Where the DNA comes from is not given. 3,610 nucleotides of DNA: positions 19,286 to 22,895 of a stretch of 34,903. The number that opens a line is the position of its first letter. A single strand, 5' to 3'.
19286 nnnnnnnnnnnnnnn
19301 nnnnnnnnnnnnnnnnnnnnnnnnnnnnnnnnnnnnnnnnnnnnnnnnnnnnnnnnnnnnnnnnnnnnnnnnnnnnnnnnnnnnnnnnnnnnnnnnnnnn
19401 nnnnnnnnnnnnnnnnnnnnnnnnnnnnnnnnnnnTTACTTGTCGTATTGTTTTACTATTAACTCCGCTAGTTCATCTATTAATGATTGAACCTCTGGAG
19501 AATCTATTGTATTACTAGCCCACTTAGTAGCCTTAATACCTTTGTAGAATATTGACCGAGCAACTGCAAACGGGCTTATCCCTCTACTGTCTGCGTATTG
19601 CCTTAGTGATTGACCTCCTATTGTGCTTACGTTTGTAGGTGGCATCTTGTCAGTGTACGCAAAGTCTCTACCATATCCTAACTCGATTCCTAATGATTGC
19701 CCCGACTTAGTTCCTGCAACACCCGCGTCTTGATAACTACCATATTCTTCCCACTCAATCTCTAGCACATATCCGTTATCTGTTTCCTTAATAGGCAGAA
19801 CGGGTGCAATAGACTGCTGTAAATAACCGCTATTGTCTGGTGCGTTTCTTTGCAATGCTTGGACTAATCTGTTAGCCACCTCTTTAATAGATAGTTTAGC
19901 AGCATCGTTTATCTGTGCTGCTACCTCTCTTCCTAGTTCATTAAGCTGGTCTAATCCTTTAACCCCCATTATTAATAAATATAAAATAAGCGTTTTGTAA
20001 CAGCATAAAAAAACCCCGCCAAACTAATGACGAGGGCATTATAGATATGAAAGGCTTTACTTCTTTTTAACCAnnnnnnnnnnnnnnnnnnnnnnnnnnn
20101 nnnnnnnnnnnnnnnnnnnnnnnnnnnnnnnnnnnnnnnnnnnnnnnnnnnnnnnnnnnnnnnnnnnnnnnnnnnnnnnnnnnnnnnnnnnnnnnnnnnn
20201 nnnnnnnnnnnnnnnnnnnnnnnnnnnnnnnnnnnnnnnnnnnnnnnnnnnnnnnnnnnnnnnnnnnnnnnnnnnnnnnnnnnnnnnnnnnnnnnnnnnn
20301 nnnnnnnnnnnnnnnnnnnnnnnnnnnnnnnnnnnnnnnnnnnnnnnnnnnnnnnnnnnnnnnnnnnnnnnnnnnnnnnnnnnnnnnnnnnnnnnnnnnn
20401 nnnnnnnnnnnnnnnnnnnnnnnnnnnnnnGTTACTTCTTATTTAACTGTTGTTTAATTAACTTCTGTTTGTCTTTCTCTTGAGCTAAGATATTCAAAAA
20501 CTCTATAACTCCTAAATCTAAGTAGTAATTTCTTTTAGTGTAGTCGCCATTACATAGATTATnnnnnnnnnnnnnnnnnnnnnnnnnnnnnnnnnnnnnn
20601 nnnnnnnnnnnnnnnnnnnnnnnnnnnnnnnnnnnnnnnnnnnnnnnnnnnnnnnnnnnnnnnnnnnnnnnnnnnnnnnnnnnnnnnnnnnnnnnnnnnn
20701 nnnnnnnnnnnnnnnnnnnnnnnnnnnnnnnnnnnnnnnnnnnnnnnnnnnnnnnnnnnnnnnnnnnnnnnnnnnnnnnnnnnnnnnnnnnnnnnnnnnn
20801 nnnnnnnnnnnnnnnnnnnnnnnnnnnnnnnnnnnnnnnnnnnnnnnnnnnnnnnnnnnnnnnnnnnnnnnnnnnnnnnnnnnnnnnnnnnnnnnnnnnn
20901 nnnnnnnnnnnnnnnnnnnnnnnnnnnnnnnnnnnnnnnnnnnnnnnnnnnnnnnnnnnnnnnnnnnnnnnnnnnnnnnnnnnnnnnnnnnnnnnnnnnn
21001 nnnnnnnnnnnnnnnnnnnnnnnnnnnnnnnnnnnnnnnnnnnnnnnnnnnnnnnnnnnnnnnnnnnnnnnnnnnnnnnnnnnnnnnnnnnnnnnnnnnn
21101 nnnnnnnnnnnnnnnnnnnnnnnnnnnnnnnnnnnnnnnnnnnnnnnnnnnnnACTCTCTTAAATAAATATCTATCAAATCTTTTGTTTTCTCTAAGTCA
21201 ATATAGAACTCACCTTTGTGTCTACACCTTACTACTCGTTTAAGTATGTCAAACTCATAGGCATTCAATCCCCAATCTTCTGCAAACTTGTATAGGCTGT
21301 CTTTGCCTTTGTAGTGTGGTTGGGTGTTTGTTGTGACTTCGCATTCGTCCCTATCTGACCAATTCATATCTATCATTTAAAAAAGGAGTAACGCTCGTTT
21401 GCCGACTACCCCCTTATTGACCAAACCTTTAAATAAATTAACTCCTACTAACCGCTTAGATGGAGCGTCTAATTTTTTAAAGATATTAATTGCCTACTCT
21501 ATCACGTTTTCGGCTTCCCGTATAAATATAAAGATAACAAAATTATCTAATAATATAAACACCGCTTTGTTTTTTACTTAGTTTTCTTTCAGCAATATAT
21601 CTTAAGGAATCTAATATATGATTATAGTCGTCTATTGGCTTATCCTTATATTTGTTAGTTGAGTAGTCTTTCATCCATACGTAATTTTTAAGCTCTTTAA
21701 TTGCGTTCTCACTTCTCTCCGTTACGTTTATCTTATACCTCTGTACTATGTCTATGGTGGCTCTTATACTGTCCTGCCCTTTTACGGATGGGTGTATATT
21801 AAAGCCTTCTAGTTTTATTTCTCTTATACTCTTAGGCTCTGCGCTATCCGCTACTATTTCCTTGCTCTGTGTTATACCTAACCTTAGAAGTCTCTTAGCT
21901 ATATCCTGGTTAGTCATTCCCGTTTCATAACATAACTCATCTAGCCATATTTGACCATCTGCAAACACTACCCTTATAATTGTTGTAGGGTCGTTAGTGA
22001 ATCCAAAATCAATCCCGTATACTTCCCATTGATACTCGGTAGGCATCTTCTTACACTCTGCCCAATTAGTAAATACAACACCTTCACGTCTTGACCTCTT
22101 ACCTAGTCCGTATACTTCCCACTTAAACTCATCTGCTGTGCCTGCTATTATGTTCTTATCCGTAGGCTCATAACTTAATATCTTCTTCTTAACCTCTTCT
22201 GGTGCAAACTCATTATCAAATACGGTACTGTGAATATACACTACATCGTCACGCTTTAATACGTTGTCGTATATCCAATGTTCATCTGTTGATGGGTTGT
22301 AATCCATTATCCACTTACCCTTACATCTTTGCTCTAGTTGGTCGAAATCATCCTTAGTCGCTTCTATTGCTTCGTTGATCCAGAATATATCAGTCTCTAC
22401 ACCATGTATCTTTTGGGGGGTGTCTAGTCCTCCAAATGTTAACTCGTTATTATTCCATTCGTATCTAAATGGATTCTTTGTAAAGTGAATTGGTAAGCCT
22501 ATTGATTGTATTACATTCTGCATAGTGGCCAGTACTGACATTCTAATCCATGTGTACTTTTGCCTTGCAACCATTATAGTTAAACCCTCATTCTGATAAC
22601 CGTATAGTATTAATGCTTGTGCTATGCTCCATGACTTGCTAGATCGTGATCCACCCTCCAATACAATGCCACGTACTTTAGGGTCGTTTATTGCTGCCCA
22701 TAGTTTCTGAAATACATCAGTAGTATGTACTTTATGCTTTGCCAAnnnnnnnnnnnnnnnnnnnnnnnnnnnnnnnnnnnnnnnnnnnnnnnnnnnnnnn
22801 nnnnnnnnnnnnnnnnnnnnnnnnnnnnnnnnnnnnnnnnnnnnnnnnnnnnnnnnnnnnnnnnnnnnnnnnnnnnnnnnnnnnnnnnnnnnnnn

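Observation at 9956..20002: Four copies of a 32-nt bipartite element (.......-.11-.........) in front of the virion gene blocks: a phage-specific promoter class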

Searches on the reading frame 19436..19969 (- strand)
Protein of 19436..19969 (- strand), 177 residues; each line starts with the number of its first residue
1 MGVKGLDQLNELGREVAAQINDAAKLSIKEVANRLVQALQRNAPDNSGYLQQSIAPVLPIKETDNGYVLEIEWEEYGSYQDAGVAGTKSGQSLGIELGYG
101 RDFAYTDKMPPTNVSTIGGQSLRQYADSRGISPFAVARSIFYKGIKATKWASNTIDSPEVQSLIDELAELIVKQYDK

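Call 12: search_protein_families(library=pfam, proteins=[window:19436-19969:-], max_evalue=0.01)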
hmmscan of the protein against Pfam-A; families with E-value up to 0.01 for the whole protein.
window:19436-19969:- (177 aa): 1 family
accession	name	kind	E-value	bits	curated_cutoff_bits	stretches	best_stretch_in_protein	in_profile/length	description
PF04883.17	HK97-gp10_like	-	1.5e-05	26.3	21.4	1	8-76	6-71/78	Bacteriophage HK97-gp10, putative tail-component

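Call 13: search_protein_families(library=phrogs, proteins=[window:19436-19969:-], max_evalue=0.01)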
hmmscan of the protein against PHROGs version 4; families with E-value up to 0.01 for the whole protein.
window:19436-19969:- (177 aa): 2 families
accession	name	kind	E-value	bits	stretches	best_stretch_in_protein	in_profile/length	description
phrog_5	-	connector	0.0031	18.4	1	1-57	93-149/239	tail completion or Neck1 protein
phrog_29822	-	unknown function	0.009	17.5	0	32-147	11-129/162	-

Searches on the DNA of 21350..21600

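Call 82: search_rna_families(source=window, start=21350, end=21600, threshold=evalue, max_evalue=0.01, show_alignments=2)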
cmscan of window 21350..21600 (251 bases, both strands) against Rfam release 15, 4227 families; matches with E-value up to 0.01: 1.
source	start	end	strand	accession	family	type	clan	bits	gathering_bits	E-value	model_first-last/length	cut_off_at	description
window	21491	21523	-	RF02914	DUF805b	Cis-reg;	CL00115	38.3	35.6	1.1e-09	1-35/35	no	DUF805b RNA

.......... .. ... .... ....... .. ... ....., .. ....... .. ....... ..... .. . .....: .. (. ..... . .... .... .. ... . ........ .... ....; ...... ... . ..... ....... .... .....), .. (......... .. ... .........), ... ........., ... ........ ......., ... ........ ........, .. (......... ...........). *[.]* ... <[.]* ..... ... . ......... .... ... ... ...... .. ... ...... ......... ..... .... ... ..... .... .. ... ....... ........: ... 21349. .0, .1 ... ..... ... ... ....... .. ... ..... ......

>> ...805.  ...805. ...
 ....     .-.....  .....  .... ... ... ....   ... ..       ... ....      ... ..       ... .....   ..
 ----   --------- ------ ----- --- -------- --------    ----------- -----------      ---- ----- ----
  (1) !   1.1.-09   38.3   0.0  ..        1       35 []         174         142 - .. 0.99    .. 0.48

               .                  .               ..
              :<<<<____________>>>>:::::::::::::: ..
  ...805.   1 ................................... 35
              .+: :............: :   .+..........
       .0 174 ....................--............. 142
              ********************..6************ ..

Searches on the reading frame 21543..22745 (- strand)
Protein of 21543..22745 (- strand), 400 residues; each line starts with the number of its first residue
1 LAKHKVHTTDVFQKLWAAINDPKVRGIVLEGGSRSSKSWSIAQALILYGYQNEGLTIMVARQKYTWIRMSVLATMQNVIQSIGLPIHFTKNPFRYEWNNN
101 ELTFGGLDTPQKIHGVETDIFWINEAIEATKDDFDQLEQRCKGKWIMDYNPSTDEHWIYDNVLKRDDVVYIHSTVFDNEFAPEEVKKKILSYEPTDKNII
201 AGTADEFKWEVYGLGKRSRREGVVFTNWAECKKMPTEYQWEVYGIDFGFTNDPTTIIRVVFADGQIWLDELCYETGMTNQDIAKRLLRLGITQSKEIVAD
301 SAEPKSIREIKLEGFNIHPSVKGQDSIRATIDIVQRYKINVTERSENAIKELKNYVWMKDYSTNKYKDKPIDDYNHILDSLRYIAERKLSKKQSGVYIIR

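Call 41: search_protein_families(library=pfam, proteins=[window:21543-22745:-], max_evalue=0.001)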
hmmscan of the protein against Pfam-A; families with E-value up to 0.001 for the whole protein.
window:21543-22745:- (400 aa): 3 families
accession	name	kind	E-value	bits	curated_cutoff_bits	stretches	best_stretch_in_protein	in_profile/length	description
PF04466.19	Terminase_3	-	2.9e-21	76.4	23.2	1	27-197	5-191/201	Phage terminase large subunit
PF17288.8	Terminase_3C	-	8.7e-21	75.3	26.7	1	246-384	1-152/155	Terminase RNAseH like domain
PF03237.21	Terminase_6N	-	4.2e-06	27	22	1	31-194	4-167/215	Terminase large subunit, T4likevirus-type, N-terminal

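Call 57: find_related_loci(query=window:21543-22745:-, collection=viral_contigs, flank=10000)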
Query window:21543-22745:- (400 aa) in viral_contigs; peptide patterns used: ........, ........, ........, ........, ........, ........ (x = any residue, [..] = any of these).
82 stretches matched a pattern; 77 encode a relative of the query (tblastn E <= 1e-3); 77 distinct loci.
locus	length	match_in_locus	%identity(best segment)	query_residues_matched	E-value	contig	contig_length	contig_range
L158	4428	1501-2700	98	1-400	0e+0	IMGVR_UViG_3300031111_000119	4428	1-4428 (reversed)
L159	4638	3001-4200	97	1-400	0e+0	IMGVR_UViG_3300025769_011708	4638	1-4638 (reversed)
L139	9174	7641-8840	97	1-400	0e+0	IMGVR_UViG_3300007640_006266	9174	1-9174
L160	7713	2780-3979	97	1-400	0e+0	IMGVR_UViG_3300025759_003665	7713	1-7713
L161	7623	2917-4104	80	6-400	0e+0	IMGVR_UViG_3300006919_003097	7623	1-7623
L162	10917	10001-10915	97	1-305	0e+0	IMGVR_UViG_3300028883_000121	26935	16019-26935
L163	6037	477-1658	57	6-399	1e-148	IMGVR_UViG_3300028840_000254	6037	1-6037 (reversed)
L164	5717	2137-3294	40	1-400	3e-87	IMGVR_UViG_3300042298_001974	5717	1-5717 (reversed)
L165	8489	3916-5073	40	1-400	7e-87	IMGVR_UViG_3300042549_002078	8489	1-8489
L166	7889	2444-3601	40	1-400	8e-87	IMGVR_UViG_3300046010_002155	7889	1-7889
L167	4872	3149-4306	40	1-400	7e-87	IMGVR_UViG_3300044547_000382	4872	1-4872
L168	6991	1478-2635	40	1-400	7e-87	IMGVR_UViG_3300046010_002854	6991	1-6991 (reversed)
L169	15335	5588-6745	40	1-400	6e-87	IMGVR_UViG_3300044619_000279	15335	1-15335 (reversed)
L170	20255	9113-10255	41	6-400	1e-86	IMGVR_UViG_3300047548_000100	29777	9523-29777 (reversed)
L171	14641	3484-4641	40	1-400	9e-87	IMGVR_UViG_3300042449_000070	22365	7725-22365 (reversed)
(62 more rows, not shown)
